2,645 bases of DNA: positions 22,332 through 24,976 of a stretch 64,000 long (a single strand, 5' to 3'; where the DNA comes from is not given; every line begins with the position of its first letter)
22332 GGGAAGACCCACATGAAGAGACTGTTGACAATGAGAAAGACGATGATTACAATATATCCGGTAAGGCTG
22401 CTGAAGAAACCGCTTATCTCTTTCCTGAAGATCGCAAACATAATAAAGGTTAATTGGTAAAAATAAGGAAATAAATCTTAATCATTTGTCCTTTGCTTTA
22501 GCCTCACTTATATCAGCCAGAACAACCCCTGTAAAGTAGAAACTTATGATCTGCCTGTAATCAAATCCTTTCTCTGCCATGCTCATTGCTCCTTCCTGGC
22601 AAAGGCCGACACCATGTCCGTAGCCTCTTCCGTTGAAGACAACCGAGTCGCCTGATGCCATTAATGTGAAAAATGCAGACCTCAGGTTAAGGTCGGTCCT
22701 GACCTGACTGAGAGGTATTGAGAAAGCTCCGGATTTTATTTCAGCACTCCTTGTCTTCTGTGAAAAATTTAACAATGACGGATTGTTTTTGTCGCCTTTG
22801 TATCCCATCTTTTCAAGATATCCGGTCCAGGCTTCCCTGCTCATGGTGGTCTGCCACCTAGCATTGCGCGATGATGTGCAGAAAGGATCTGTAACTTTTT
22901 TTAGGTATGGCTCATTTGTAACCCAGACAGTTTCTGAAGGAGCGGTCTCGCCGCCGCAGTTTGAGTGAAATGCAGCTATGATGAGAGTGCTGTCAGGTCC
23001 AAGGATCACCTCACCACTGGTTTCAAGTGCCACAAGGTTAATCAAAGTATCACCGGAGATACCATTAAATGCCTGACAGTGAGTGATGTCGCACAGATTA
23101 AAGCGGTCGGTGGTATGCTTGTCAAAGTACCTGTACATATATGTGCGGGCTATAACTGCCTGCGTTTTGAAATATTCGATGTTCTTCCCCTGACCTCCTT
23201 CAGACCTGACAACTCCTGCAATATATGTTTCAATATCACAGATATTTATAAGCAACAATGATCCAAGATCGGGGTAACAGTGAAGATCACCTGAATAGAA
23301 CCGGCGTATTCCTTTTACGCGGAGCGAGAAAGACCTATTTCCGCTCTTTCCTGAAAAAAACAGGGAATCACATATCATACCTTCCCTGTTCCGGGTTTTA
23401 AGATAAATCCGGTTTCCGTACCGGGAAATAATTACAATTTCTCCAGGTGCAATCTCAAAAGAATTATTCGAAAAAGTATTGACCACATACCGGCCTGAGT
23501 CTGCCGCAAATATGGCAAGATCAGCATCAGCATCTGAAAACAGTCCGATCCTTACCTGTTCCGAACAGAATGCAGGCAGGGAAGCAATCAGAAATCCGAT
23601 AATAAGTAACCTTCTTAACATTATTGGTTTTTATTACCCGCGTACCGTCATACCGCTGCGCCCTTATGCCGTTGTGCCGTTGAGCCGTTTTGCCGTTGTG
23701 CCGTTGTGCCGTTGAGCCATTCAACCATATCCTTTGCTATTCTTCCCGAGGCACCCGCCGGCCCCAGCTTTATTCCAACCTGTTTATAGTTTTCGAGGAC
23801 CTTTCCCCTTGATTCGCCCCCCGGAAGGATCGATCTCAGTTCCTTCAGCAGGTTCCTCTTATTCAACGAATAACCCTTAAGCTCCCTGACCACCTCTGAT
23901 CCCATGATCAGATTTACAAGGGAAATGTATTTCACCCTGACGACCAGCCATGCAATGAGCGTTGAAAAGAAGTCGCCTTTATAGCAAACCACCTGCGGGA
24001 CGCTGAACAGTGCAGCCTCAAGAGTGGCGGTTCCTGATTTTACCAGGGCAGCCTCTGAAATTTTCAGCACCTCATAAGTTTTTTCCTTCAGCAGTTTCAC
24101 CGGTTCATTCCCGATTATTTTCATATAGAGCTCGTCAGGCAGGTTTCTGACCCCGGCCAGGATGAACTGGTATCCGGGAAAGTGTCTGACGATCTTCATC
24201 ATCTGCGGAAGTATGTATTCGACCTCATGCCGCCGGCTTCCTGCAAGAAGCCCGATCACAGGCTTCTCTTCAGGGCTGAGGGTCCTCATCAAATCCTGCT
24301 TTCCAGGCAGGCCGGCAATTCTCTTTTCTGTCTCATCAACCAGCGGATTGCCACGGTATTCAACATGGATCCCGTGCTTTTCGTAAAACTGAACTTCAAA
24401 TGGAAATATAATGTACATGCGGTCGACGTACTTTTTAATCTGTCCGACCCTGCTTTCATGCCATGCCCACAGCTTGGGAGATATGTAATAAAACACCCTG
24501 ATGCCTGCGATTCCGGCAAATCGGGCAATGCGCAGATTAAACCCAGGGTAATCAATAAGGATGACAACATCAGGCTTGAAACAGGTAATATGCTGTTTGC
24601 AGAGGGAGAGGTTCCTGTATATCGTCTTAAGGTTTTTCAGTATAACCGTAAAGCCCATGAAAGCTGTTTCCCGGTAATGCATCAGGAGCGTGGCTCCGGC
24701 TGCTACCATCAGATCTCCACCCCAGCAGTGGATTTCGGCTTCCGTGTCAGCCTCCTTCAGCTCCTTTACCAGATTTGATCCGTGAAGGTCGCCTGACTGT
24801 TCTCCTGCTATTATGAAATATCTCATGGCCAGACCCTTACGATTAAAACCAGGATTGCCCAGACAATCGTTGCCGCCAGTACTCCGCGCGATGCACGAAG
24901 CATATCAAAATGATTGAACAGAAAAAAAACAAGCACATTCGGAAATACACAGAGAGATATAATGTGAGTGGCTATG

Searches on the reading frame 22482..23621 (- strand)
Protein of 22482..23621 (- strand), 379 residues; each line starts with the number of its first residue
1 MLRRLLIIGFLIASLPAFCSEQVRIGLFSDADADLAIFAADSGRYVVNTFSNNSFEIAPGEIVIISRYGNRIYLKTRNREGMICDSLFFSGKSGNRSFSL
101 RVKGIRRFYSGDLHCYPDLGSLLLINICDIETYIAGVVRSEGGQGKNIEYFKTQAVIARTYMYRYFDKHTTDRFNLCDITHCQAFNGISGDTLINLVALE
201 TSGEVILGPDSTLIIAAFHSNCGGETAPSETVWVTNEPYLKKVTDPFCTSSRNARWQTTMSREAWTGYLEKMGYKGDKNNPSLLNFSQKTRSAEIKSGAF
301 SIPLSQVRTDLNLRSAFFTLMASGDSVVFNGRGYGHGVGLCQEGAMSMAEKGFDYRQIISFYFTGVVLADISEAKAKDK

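Call 54: search_protein_families(library=pfam, max_evalue=0.00001, proteins=[window:22482-23621:-])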
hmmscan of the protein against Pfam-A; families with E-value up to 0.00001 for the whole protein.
window:22482-23621:- (379 aa): 1 family
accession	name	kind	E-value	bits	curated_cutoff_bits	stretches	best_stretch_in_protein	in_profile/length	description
PF08486.15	SpoIID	-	1.9e-15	57.7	23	1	121-206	4-95/97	Stage II sporulation protein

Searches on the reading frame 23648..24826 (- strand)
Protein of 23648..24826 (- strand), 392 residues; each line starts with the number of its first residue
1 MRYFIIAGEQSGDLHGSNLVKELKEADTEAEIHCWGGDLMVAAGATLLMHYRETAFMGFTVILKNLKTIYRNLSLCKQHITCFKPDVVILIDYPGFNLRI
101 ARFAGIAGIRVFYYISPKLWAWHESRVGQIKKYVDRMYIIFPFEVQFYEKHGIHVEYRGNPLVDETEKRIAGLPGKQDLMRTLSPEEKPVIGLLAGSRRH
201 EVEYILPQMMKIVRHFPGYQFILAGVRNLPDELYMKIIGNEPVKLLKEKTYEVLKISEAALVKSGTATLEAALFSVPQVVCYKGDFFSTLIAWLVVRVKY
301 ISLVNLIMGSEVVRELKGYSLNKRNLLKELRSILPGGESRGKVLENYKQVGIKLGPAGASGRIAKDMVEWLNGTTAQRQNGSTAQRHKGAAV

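Call 54: search_protein_families(library=pfam, max_evalue=0.00001, proteins=[window:23648-24826:-])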
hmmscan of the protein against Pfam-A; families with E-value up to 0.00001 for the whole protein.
window:23648-24826:- (392 aa): 1 family
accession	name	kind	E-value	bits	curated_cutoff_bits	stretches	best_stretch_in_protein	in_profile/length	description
PF02684.21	LpxB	-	9e-78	262.2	22.6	1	4-337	2-342/374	Lipid-A-disaccharide synthetase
